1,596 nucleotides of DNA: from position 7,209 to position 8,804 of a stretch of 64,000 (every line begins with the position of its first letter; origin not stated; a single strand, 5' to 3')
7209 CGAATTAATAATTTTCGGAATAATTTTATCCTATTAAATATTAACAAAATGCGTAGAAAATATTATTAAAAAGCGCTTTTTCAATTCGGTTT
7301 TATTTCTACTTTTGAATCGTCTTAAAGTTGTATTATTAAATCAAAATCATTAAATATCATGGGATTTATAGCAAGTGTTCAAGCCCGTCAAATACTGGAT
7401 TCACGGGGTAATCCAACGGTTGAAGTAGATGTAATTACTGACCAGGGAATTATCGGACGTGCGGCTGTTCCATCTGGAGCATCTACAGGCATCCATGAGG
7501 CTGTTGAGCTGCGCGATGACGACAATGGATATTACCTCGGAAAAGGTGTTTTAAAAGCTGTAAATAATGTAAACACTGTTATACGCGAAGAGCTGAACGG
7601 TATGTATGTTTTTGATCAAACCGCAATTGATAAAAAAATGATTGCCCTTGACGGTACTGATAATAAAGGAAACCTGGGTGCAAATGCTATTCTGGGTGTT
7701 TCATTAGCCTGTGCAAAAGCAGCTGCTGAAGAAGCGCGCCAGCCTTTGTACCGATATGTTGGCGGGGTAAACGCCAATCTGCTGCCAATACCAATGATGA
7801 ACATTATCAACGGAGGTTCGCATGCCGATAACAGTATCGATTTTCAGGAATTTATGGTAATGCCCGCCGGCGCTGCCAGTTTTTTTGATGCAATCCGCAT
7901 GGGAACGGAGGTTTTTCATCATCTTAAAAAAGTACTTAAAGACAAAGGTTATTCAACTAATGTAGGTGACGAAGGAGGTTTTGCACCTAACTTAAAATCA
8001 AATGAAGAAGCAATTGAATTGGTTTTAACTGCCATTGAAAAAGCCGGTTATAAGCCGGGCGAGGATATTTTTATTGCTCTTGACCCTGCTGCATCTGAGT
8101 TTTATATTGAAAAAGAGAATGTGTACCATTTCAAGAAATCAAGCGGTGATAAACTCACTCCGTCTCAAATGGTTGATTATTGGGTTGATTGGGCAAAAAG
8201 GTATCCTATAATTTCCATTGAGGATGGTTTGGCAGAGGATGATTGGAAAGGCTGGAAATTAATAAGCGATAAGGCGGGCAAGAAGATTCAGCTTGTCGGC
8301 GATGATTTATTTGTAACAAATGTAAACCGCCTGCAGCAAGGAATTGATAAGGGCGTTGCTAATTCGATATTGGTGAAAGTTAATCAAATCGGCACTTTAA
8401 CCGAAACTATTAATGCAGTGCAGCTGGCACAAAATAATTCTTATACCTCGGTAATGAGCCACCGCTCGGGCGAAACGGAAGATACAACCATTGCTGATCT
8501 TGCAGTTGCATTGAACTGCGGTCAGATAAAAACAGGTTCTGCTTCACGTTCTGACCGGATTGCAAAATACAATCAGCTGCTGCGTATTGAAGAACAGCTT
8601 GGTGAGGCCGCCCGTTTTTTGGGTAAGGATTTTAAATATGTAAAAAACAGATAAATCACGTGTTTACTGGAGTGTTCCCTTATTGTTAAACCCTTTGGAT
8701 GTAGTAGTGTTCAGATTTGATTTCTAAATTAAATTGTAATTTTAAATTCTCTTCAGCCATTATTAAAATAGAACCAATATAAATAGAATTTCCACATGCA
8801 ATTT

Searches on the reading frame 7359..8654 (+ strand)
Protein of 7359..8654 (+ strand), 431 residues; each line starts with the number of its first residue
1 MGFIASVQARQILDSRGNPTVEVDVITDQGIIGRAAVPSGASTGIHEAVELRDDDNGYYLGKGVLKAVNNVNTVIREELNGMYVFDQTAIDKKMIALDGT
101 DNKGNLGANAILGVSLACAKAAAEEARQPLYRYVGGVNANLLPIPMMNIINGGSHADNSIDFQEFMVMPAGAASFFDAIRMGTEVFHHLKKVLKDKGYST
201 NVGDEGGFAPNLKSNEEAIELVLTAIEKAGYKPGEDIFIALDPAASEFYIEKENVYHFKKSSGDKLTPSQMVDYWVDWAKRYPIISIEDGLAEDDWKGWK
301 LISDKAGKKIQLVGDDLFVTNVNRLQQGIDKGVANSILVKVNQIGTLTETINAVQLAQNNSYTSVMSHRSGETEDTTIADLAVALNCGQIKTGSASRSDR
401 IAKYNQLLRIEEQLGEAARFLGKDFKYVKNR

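Call 27: search_protein_families(library=pfam, proteins=[window:7359-8654:+], max_evalue=0.00001)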
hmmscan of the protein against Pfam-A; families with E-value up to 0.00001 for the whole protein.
window:7359-8654:+ (431 aa): 2 families
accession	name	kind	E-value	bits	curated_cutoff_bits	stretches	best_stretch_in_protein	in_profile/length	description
PF00113.28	Enolase_C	-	2.5e-135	450.9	21.5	1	141-427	3-294/296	Enolase, C-terminal TIM barrel domain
PF03952.21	Enolase_N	-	3.7e-60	202.3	35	1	4-134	1-131/131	Enolase, N-terminal domain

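Call 58: list_cluster_members(proteins=[P0001, P0121, window:7359-8654:+, window:8882-10216:+])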
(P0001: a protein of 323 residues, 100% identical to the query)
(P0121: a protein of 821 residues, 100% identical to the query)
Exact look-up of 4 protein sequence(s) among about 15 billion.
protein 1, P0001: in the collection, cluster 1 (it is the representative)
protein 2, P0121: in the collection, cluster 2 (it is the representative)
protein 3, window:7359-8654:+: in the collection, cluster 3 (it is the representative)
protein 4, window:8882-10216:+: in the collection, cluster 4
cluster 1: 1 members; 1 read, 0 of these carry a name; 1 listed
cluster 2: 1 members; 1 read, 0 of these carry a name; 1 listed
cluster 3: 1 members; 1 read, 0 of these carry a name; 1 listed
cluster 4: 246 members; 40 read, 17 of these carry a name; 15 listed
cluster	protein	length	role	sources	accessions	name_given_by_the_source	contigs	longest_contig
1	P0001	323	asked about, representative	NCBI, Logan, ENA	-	-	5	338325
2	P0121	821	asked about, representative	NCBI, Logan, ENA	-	-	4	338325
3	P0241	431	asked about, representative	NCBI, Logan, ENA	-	-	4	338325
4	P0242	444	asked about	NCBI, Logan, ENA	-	-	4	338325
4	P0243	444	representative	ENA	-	-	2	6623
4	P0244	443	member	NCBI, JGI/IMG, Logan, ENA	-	citrate synthase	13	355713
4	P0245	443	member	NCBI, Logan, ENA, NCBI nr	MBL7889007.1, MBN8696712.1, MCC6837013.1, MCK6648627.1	MAG: citrate (Si)-synthase, eukaryotic [Bacteroidetes bacterium] | citrate (Si)-synthase, eukaryotic [Bacteroidia bacterium]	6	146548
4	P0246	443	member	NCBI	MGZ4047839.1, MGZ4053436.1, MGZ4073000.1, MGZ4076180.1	MAG: citrate (Si)-synthase, eukaryotic [Bacteroidia bacterium]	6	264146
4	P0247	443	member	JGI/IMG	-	citrate synthase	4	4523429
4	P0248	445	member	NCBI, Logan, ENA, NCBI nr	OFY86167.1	MAG: citrate (Si)-synthase, eukaryotic [Bacteroidetes bacterium RIFCSPLOWO2_12_FULL_35_15]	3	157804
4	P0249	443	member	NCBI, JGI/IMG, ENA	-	citrate synthase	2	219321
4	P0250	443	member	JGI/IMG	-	citrate synthase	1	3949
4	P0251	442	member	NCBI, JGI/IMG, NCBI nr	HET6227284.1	MAG TPA: citrate (Si)-synthase, eukaryotic [Bacteroidia bacterium] | citrate synthase | citrate (Si)-synthase, eukaryotic [Bacteroidia bacterium]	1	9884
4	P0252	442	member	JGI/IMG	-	citrate synthase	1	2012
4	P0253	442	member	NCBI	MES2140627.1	MAG: citrate (Si)-synthase, eukaryotic [Bacteroidota bacterium]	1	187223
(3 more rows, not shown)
